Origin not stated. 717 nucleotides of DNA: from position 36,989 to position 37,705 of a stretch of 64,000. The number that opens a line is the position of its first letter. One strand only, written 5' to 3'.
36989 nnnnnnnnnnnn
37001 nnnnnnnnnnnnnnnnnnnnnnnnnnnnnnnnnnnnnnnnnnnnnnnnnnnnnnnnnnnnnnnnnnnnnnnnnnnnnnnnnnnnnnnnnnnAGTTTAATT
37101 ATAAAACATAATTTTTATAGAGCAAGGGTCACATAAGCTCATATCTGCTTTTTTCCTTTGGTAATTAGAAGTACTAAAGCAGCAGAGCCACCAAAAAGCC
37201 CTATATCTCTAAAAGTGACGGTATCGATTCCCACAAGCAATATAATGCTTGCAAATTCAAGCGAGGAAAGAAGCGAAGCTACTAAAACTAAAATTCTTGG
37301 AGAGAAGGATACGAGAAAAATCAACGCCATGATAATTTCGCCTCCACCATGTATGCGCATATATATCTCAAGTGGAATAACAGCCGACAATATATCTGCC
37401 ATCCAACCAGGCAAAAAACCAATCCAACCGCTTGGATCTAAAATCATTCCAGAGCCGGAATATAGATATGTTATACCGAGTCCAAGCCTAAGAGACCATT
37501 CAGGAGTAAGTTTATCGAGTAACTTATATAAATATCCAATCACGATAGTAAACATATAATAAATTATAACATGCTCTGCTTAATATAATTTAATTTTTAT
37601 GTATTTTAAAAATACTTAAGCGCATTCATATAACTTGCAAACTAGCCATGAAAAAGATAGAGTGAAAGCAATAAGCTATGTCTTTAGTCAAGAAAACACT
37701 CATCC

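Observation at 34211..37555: Operon coupling thioredoxin reductase and an NrdH-like glutaredoxin to two Cys-rich secreted paralogs with swapped module order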

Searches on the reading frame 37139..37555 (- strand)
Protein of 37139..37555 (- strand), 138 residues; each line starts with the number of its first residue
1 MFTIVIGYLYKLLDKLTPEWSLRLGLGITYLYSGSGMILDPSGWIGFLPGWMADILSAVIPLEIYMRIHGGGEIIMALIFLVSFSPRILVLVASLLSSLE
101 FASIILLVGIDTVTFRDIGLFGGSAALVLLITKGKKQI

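Call 4: search_protein_families(library=pfam, proteins=[window:37139-37555:-], max_evalue=0.1)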
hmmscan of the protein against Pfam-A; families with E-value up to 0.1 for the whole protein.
window:37139-37555:- (138 aa): 0 families

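Call 5: search_protein_families(library=ncbifam, proteins=[window:37139-37555:-], max_evalue=0.1)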
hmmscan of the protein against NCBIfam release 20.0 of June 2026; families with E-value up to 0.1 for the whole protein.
window:37139-37555:- (138 aa): 0 families

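Call 14: find_homologous_proteins(query=window:37139-37555:-, max_evalue=0.01)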
Query window:37139-37555:- (138 aa): 20 proteins with E <= 0.01 among 319 candidates.
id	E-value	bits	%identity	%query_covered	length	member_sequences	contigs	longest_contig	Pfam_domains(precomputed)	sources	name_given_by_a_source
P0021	1.1e-78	280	100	100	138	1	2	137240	-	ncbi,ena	-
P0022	5.6e-34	135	52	93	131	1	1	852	-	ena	-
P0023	4.1e-32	129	52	83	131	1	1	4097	-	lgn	-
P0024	4.1e-29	120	48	93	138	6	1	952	-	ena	-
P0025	2.9e-24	104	45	88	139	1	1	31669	-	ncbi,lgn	-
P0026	6.0e-24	103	46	89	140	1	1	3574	-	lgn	-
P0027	1.7e-22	98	43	91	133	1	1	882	-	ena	-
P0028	3.6e-22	97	45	91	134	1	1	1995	-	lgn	-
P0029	7.0e-22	96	41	91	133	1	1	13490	-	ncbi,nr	ncbi:MAG: hypothetical protein HYT13_03270 [Candidatus Liptonbacteria bacterium]|nr:hypothetical pro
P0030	1.7e-21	95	41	91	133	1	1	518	-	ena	-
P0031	4.8e-21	93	41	91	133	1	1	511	-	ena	-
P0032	5.3e-21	93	40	77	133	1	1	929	-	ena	-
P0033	5.3e-21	93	42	91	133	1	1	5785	-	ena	-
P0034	1.1e-20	92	47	82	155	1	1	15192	-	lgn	-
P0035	2.2e-20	91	44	91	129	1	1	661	-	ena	-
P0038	2.6e-18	85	40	91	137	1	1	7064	-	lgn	-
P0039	8.2e-17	80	40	80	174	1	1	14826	-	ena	-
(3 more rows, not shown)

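Call 16: find_encoding_contigs(protein=P0025, flank=6000, max_places=2)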
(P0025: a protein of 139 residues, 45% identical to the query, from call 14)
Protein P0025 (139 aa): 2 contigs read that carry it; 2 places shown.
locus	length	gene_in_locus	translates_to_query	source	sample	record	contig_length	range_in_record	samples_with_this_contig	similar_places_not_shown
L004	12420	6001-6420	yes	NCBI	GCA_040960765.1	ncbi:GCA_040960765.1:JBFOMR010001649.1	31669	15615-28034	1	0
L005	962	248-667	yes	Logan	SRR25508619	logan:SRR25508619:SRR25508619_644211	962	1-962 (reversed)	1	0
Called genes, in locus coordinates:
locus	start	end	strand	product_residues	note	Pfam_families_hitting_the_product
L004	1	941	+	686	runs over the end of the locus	PF00122:E1-E2_ATPase, PF00702:Hydrolase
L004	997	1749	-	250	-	PF13529:Peptidase_C39_2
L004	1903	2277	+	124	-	-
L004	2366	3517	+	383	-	PF01702:TGT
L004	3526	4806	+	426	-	PF07690:MFS_1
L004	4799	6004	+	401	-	PF22807:TrAA12, PF23500:DUF7133 (weak), PF24684:Vgb_lyase (faint), PF07995:GSDH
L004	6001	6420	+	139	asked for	-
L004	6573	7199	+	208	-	PF04011:LemA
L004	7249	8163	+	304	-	PF01435:Peptidase_M48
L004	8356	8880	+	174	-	-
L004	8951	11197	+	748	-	PF01471:PG_binding_1 (faint), PF09826:Beta_propel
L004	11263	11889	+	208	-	-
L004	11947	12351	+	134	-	PF00892:EamA, PF05653:Mg_trans_NIPA (weak)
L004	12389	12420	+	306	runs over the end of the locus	-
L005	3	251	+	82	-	?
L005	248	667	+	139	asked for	-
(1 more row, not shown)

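Call 17: find_encoding_contigs(protein=P0029, flank=6000, max_places=2)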
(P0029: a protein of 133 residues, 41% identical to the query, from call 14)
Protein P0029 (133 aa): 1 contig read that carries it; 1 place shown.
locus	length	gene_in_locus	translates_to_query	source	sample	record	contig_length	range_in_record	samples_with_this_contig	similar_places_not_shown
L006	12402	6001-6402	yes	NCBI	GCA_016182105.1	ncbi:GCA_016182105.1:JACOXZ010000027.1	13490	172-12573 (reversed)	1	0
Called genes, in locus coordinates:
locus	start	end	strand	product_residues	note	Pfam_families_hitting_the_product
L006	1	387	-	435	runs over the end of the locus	PF19335:HMBD, PF00122:E1-E2_ATPase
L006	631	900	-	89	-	PF18926:DUF5676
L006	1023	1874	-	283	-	-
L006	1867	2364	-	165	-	-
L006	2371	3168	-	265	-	PF11139:SfLAP (weak)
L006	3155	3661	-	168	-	PF07610:DUF1573, PF22544:HYDIN_VesB_CFA65-like_Ig (faint)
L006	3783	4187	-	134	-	-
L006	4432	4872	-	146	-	PF01161:PBP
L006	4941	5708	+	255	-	-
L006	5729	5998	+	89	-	PF13192:Thioredoxin_3 (weak)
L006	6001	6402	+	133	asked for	-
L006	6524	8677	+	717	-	PF02683:DsbD_TM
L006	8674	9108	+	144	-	PF13473:Cupredoxin_1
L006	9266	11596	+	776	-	PF00403:HMA, PF00122:E1-E2_ATPase, PF00702:Hydrolase, PF08282:Hydrolase_3 (faint)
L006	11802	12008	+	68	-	PF00403:HMA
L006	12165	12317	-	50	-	-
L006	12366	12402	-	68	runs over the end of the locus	?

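Call 18: find_encoding_contigs(protein=P0034, flank=6000, max_places=2)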
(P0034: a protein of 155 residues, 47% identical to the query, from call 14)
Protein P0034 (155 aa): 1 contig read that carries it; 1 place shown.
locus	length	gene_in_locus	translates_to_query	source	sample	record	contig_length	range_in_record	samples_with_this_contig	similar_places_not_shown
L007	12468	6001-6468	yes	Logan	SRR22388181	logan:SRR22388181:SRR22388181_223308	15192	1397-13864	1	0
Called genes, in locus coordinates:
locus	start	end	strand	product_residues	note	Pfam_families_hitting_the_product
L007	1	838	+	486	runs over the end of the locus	-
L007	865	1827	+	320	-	PF01018:GTP1_OBG, PF01926:MMR_HSR1, PF02421:FeoB_N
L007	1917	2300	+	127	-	PF02452:PemK_toxin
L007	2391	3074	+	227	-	-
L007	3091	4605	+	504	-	PF00570:HRDC, PF13742:tRNA_anti_2, PF01336:tRNA_anti-codon (weak), PF02601:Exonuc_VII_L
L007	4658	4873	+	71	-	PF02609:Exonuc_VII_S (weak)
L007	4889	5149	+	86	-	PF13192:Thioredoxin_3 (weak)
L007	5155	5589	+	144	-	PF01909:NTP_transf_2, PF18765:Polbeta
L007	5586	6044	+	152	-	PF01934:HepT-like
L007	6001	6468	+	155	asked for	-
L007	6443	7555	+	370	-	PF02683:DsbD_TM (weak)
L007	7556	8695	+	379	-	-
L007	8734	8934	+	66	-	PF18929:DUF5678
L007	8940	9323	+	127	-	-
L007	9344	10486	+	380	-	-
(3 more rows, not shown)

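Call 20: search_protein_families(library=pfam, alignment_id=A1, max_evalue=10)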
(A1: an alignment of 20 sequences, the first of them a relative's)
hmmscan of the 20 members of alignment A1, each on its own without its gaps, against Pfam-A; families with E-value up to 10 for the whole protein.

A. member 1, P0021 (138 aa): 1 family
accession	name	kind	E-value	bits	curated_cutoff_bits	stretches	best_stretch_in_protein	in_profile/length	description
PF06687.17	SUR7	-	0.4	10.7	29.6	1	74-116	124-165/201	SUR7/PalI family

B. families by the number of members that match (of 20 scanned): 15 families
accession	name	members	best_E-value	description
PF07681.17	DoxX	4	0.0051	DoxX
PF07291.16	MauE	4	0.0072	Methylamine utilisation protein MauE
PF13781.11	DoxX_3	2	2.9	DoxX-like family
PF13803.12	DUF4184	1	0.024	Domain of unknown function (DUF4184)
PF24261.1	DUF7462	1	0.064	Family of unknown function (DUF7462)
PF09131.15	Endotoxin_mid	1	0.11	Bacillus thuringiensis delta-Endotoxin, middle domain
PF10251.14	PEN-2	1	0.11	Presenilin enhancer-2 subunit of gamma secretase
PF17328.7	DUF5366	1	0.15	Family of unknown function (DUF5366)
PF07214.17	DUF1418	1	0.39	Protein of unknown function (DUF1418)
PF06687.17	SUR7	1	0.4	SUR7/PalI family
PF10726.14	DUF2518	1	0.56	Protein of function (DUF2518)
PF06378.16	SSAP_Sak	1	1.4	Sak Single Strand Annealing Protein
PF18949.5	DUF5693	1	2.2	Family of unknown function (DUF5693)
PF11127.14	YgaP-like_TM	1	2.4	Inner membrane protein YgaP-like, transmembrane domain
PF00892.27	EamA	1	4.8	EamA-like transporter family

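Call 21: search_solved_structures(query=A1, max_evalue=10)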
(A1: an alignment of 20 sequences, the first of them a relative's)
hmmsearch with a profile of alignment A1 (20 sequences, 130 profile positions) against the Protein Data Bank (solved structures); distinct sequences matched with E-value up to 10: 0.

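Call 65: find_encoding_contigs(protein=P0039, flank=4000, max_places=2)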
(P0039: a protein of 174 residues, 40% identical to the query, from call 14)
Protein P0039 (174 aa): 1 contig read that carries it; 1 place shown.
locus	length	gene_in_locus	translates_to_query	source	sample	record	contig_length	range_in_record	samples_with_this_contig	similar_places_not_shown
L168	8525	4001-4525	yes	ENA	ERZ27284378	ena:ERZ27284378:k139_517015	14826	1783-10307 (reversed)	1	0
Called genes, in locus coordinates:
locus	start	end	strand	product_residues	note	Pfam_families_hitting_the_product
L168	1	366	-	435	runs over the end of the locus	PF01566:Nramp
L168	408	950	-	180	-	-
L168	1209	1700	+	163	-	-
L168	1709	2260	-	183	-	-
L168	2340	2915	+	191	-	-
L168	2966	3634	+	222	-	PF13624:SurA_N_3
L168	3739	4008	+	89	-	PF13192:Thioredoxin_3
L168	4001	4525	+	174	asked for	-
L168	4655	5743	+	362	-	PF02683:DsbD_TM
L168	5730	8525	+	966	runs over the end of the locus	PF01551:Peptidase_M23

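Call 66: find_encoding_contigs(protein=P0038, flank=4000, max_places=2)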
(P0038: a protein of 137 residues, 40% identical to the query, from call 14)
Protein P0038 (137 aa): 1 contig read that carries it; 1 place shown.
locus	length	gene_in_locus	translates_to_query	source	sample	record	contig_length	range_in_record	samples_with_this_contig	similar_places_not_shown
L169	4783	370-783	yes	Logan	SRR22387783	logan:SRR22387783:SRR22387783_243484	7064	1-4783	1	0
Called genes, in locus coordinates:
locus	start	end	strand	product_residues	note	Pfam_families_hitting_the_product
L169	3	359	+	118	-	?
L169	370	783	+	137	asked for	-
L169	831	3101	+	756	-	PF02683:DsbD_TM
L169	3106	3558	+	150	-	PF13473:Cupredoxin_1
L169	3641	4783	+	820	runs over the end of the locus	PF00403:HMA, PF00122:E1-E2_ATPase, PF00702:Hydrolase, PF08282:Hydrolase_3 (faint)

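Call 67: find_encoding_contigs(protein=P0023, flank=4000, max_places=2)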
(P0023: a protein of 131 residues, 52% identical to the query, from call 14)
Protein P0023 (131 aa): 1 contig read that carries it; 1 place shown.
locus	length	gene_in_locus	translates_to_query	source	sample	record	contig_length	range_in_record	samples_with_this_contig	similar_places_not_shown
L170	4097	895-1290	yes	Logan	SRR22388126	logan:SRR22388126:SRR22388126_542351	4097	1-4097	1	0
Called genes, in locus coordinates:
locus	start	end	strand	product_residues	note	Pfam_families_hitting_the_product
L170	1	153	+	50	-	?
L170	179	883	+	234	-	PF01988:VIT1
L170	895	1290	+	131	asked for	-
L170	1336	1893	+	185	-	PF04011:LemA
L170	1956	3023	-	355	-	-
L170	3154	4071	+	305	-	PF01435:Peptidase_M48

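Call 68: find_encoding_contigs(protein=P0033, flank=4000, max_places=2)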
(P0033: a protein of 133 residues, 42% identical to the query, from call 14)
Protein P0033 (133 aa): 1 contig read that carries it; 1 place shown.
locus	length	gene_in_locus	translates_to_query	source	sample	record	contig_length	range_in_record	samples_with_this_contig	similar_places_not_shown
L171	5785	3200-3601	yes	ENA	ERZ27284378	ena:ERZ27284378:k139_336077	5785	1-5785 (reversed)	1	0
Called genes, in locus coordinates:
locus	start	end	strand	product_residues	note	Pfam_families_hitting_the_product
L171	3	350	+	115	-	?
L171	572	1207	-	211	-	-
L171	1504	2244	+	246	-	PF00156:Pribosyltran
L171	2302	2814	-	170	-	-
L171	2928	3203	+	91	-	PF13192:Thioredoxin_3 (weak)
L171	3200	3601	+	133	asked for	-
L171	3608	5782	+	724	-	PF02683:DsbD_TM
